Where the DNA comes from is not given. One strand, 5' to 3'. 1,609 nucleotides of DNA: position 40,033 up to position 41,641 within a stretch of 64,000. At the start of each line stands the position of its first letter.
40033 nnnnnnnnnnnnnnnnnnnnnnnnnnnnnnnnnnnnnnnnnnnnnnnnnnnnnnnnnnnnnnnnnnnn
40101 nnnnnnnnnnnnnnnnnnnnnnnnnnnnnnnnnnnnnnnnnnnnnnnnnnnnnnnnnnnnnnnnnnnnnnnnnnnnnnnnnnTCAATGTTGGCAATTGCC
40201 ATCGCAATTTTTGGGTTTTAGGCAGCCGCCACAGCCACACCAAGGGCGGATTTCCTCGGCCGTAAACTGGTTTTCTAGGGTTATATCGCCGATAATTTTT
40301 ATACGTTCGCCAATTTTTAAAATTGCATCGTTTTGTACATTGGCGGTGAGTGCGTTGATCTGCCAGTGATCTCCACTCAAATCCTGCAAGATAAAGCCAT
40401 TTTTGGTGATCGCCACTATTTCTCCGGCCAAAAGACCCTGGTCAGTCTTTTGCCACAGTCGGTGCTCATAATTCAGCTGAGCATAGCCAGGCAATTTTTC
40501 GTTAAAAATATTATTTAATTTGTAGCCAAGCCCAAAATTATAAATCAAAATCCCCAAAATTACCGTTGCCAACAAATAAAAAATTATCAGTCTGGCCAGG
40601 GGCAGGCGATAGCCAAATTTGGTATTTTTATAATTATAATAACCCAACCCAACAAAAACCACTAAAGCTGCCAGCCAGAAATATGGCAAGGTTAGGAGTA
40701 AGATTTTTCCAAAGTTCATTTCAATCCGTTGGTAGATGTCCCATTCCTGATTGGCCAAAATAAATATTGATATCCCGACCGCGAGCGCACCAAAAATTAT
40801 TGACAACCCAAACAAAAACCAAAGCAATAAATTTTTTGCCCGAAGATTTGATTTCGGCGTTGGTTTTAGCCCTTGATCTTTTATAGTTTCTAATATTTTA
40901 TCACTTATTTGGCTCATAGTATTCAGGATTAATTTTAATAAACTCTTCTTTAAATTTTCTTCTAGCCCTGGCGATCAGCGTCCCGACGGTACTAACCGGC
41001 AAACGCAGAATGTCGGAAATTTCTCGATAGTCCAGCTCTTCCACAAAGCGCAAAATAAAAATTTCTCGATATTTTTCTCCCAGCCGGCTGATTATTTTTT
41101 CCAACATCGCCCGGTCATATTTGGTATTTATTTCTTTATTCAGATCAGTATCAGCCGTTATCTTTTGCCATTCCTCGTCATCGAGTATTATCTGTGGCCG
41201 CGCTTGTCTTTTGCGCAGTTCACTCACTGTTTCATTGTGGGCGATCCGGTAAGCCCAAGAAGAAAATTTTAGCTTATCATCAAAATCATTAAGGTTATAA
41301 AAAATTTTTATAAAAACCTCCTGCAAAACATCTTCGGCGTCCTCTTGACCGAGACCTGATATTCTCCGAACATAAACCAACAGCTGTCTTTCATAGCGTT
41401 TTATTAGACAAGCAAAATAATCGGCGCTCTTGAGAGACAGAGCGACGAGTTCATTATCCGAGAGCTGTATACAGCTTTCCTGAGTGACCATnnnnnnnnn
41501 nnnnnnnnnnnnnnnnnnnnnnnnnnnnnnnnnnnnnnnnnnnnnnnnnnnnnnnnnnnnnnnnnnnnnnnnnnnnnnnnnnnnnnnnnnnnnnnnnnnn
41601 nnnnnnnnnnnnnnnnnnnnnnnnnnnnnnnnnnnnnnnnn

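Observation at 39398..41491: ECF sigma / membrane anti-sigma pair linked to a secreted Cys-rich peptide and a CxxCxGxG lipoprotein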

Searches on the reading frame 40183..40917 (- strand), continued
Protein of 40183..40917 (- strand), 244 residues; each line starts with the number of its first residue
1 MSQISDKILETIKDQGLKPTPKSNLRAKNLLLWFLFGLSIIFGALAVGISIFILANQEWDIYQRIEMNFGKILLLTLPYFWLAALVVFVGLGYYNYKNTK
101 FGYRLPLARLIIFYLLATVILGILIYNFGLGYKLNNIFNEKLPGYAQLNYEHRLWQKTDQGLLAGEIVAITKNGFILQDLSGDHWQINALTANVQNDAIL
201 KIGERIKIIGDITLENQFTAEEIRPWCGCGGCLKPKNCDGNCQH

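Call 66: find_encoding_contigs(protein=P0017, flank=2500, max_places=1)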
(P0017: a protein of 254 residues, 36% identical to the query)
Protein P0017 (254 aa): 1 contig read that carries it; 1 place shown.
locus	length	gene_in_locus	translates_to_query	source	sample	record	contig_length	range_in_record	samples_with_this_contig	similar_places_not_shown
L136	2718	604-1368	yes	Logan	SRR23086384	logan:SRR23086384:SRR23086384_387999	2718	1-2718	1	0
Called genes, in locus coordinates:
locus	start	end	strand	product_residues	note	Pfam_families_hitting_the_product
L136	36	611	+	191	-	PF04542:Sigma70_r2, PF08281:Sigma70_r4_2, PF04545:Sigma70_r4 (weak)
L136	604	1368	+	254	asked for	-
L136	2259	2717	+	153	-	?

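Call 78: search_protein_families(library=pfam, proteins=[L024:5383-7158:+, L025:6331-8196:+, L025:5668-6321:+, L010:2685-3392:+, L030:5674-6402:+, L035:5350-6081:+, L002:5445-6032:+], max_evalue=0.01)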
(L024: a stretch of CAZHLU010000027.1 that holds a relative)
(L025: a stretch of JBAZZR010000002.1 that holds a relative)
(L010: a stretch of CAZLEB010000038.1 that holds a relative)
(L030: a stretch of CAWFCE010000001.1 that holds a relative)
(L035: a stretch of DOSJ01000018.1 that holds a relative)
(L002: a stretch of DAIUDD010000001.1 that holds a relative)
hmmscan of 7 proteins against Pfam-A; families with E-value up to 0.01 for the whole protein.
L024:5383-7158:+ (591 aa): 4 families
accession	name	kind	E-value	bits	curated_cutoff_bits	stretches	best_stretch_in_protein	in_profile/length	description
PF13437.12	HlyD_3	-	1.8e-13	51.6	22.2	1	369-471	1-106/106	HlyD family secretion protein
PF16576.10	HlyD_D23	-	6.9e-13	48.8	30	1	346-474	86-214/214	Barrel-sandwich domain of CusB or HlyD membrane-fusion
PF13533.13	Biotin_lipoyl_2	-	1.6e-07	31.4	29.8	1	66-93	5-32/32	Biotin-lipoyl like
PF00364.28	Biotin_lipoyl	-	0.0021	18.3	22.1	0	367-397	42-72/73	Biotin-requiring enzyme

L025:6331-8196:+ (621 aa): 7 families
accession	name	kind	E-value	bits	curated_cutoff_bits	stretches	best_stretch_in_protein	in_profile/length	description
PF16576.10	HlyD_D23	-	1.7e-15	57.3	30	1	403-558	56-214/214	Barrel-sandwich domain of CusB or HlyD membrane-fusion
PF13437.12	HlyD_3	-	1e-13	52.3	22.2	1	447-547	1-96/106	HlyD family secretion protein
PF13533.13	Biotin_lipoyl_2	-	1.2e-10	41.4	29.8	1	81-112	1-30/32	Biotin-lipoyl like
PF12700.13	HlyD_2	-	2.4e-06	27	25.1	1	31-165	16-147/416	HlyD family secretion protein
PF00364.28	Biotin_lipoyl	-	7.4e-05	23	22.1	1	85-117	5-40/73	Biotin-requiring enzyme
PF09891.15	DUF2118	-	0.0014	19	20.5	1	70-124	68-119/149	Uncharacterized protein conserved in archaea (DUF2118)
PF00358.26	PTS_EIIA_1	-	0.0022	18.1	27.2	0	95-119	85-109/127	phosphoenolpyruvate-dependent sugar phosphotransferase system, EIIA 1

L025:5668-6321:+ (217 aa): 0 families

L010:2685-3392:+ (235 aa): 0 families

L030:5674-6402:+ (242 aa): 0 families

L035:5350-6081:+ (243 aa): 0 families

L002:5445-6032:+ (195 aa): 1 family
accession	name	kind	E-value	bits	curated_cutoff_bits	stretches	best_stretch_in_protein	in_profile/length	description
PF02163.28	Peptidase_M50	-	7.1e-14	52.1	27.2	2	120-177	162-220/221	Peptidase family M50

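Call 88: find_encoding_contigs(protein=P0001, flank=3000, max_places=6)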
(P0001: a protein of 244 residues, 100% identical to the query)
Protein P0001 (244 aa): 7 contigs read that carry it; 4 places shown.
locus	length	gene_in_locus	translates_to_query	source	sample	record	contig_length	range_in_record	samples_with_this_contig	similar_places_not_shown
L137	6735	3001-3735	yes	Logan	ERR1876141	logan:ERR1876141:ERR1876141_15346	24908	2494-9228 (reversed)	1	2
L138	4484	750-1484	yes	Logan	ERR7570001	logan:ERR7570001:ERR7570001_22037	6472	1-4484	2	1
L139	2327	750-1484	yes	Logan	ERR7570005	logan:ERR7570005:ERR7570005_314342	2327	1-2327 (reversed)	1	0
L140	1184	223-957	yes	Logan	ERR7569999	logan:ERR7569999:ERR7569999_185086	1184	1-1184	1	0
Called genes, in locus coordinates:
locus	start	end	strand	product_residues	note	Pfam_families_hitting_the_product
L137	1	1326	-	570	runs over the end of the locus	PF03485:Arg_tRNA_synt_N, PF00750:tRNA-synt_1d, PF05746:DALR_1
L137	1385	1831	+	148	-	PF01668:SmpB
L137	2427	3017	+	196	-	PF04542:Sigma70_r2, PF08281:Sigma70_r4_2, PF04545:Sigma70_r4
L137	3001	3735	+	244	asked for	-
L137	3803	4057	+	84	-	-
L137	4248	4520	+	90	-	-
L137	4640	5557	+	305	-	PF00070:Pyr_redox (faint), PF01134:GIDA (faint), PF03486:HI0933_like (faint), PF07992:Pyr_redox_2, PF13738:Pyr_redox_3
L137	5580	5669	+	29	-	-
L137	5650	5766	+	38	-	-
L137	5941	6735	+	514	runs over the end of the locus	-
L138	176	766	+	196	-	PF04542:Sigma70_r2, PF08281:Sigma70_r4_2, PF04545:Sigma70_r4 (weak)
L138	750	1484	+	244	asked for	-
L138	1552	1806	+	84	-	-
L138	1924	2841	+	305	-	PF00070:Pyr_redox (faint), PF01134:GIDA (faint), PF03486:HI0933_like (faint), PF07992:Pyr_redox_2, PF13738:Pyr_redox_3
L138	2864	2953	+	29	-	-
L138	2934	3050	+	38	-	-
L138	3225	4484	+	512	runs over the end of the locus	-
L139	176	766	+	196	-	PF04542:Sigma70_r2, PF08281:Sigma70_r4_2, PF04545:Sigma70_r4 (weak)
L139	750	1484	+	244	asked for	-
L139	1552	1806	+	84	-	-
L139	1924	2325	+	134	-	?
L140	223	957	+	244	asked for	-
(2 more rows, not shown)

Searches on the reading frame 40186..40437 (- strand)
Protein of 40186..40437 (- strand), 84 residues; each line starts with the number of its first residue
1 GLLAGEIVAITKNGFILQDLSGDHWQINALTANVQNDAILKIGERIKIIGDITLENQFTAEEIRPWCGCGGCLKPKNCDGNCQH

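Call 55: search_protein_families(library=pfam, proteins=[window:40186-40437:-], max_evalue=10)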
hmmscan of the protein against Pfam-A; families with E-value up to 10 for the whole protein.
seq(84 aa): 2 families
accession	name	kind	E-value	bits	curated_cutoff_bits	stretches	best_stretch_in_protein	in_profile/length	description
PF18914.6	DUF5666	-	0.029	15.1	27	1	5-63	2-59/60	Domain of unknown function (DUF5666)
PF19135.5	DUF5818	-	0.16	12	27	1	13-64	9-55/57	Protein of unknown function (DUF5818)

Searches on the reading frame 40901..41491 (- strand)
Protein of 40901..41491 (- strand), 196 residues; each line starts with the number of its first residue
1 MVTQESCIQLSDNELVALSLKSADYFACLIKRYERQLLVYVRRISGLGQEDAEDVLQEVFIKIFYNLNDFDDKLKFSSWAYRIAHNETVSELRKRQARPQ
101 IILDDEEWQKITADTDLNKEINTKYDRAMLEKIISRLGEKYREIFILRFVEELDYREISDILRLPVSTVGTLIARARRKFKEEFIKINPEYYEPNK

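Call 3: search_protein_families(library=pfam, proteins=[window:40901-41491:-], max_evalue=1)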
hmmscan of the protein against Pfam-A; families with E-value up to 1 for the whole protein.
window:40901-41491:- (196 aa): 7 families
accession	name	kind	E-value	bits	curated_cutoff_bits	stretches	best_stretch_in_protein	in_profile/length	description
PF04542.20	Sigma70_r2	-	1.4e-16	60.4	24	1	29-97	1-70/71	Sigma-70 region 2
PF08281.18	Sigma70_r4_2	-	2.4e-15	56.4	25.7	1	128-179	2-53/54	Sigma-70, region 4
PF04545.22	Sigma70_r4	-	6.7e-08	32.4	24.1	1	134-181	2-49/50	Sigma-70, region 4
PF25787.1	HTH_SB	-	0.0015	18.7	43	1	155-176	25-46/53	Sleeping Beauty transposase HTH domain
PF14635.12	HHH_7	-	0.0089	16.8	27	0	23-59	37-70/104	Helix-hairpin-helix motif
PF22233.2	PhyR_sigma-like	-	0.11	12.7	27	1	142-178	9-45/50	Response regulator PhyR, sigma-like domain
PF09547.16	SpoIVA_ATPase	-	0.12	12.1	26.6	1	80-139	164-222/237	Stage IV sporulation protein A, ATPase domain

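Call 4: search_protein_families(library=ncbifam, proteins=[window:40901-41491:-], max_evalue=1)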
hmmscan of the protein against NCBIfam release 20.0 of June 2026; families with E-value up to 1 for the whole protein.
window:40901-41491:- (196 aa): 111 families (the best 25 are shown)
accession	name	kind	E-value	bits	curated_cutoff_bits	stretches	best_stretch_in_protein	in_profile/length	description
NF007223.0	PRK09641.1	equivalog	9e-31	107.2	209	1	23-184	17-184/187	RNA polymerase sigma factor SigW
NF007222.0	PRK09640.1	equivalog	1.2e-30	106.4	194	1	9-187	7-185/188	RNA polymerase sigma factor SigX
TIGR02937.1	sigma70-ECF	superfamily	1.6e-30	106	42.9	1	28-183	5-164/165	sigma-70 family RNA polymerase sigma factor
NF058625.1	sigma_PG0214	equivalog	2.1e-30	105.7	130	1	26-188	6-165/170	GFO_1088 family ECF-type sigma factor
NF008888.0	PRK11922.1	equivalog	3.4e-30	105.4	204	1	4-184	9-196/231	RNA polymerase sigma factor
TIGR02948.1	SigW_bacill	equivalog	4.2e-27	95.4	243.1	1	24-182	18-182/187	RNA polymerase sigma factor SigW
TIGR02985.1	Sig70_bacteroi1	subfamily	5.9e-26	91.6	126.4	1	26-183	3-161/162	RNA polymerase sigma-70 factor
NF009166.1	PRK12513.1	equivalog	5.2e-25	88.3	206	1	23-183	21-185/193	RNA polymerase sigma factor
NF009171.0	PRK12518.1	equivalog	9.3e-24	84.3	208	1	3-182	5-182/191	RNA polymerase sigma factor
NF007215.0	PRK09637.1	equivalog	3e-23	82.8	212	1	30-185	7-155/181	RNA polymerase sigma factor SigZ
TIGR02950.1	SigM_subfam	subfamily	1.1e-22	80.6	147.95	1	29-182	5-156/159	RNA polymerase sigma factor, SigM family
NF004113.0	PRK05602.1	equivalog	2.9e-22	79.3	208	1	9-185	29-202/211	RNA polymerase sigma factor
TIGR02989.1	Sig-70_gvs1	subfamily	3.1e-22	79.2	124.55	1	26-180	3-154/158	RNA polymerase sigma-70 factor, Rhodopirellula/Verrucomicrobium family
TIGR02959.1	SigZ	equivalog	4.6e-22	78.6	168.65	1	31-185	2-149/170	RNA polymerase sigma factor SigZ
NF010500.0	PRK13919.1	subfamily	1.9e-21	77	226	1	9-184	7-183/186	putative RNA polymerase sigma E protein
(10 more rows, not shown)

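Call 40: search_solved_structures(query=window:40901-41491:-, max_evalue=0.00001)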
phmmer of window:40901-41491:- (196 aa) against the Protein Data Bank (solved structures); distinct sequences matched with E-value up to 0.00001: 19.
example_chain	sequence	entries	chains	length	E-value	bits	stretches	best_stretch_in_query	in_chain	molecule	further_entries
5wuq_A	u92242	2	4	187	3.5e-22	82.8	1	23-183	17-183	ECF RNA polymerase sigma factor SigW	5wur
6in7_B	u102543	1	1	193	4.6e-14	56.3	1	23-180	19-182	RNA polymerase sigma-H factor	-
8z6g_B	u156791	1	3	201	4.8e-14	56.3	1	23-180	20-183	RNA polymerase sigma factor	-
1or7_A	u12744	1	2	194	1.4e-12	51.5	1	9-180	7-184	RNA polymerase sigma-E factor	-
6jbq_F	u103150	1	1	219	2.1e-12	50.9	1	9-180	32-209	ECF RNA polymerase sigma-E factor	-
9m9d_F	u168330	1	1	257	4.7e-12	49.8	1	30-193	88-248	ECF RNA polymerase sigma factor SigE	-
9m9e_F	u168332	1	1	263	5e-12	49.7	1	30-193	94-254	ECF RNA polymerase sigma factor SigE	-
9m98_F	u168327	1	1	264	5.1e-12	49.7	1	30-193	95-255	ECF RNA polymerase sigma factor SigE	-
6jcy_F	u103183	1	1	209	1e-11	48.7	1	49-181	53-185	ECF RNA polymerase sigma factor SigH,ECF RNA polymerase sigma factor SigE,ECF RNA polymera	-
5zx2_F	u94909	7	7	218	2.1e-10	44.4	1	49-181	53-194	ECF RNA polymerase sigma factor SigH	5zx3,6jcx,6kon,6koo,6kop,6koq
4cxf_A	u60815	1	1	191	7.9e-10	42.5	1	26-180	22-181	RNA POLYMERASE SIGMA FACTOR CNRH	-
7qh5_A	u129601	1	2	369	8.8e-10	42.4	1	23-92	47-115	RNA polymerase sigma factor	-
5or5_A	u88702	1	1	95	6.9e-09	39.5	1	9-91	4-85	ECF RNA polymerase sigma-E factor,ECF RNA polymerase sigma factor SigW,ECF RNA polymerase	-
6jhe_A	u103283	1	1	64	1.3e-07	35.3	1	131-183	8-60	ECF RNA polymerase sigma factor SigW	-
2q1z_A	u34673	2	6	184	5.8e-07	33.2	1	26-179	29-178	RpoE, ECF SigE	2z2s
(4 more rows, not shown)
